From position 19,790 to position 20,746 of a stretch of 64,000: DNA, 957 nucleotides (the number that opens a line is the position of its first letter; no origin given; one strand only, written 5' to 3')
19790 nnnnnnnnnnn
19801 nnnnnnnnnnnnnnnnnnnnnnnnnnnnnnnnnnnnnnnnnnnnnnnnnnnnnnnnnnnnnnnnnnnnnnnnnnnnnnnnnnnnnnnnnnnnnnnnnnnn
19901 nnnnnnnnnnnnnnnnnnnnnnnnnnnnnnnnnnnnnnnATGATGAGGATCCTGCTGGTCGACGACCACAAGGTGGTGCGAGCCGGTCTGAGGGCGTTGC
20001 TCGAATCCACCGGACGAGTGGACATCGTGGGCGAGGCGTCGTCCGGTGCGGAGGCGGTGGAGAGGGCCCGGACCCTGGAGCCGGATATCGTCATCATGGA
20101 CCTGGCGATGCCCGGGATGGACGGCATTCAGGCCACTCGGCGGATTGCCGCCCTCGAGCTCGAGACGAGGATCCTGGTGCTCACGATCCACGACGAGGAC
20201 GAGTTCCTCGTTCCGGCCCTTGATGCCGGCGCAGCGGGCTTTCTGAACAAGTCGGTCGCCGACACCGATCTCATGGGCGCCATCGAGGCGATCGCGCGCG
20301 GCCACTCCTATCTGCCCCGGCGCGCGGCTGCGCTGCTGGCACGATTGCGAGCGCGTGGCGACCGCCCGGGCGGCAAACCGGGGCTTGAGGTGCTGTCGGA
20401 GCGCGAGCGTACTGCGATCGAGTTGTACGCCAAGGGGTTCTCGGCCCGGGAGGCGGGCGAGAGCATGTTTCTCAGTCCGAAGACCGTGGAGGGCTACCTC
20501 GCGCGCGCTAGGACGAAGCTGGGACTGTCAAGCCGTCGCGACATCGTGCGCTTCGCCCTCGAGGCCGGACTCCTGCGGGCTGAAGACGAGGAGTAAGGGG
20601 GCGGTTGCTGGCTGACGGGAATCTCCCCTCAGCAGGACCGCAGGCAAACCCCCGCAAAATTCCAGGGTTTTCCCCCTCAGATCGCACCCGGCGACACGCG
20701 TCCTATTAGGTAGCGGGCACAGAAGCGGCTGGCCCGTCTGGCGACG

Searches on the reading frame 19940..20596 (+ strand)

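Call 36: search_protein_families(library=pfam, proteins=[window:19940-20596:+], max_evalue=0.001)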
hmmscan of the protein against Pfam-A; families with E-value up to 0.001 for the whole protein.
window:19940-20596:+ (218 aa): 3 families
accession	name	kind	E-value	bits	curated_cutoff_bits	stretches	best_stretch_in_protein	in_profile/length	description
PF00072.30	Response_reg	-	7.2e-30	103.9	30.2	1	4-115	1-110/111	Response regulator receiver domain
PF00196.25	GerE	-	5.5e-13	48.8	23.5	1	151-206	2-57/57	Bacterial regulatory proteins, luxR family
PF08281.18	Sigma70_r4_2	-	1.1e-08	35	25.7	1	149-194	8-54/54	Sigma-70, region 4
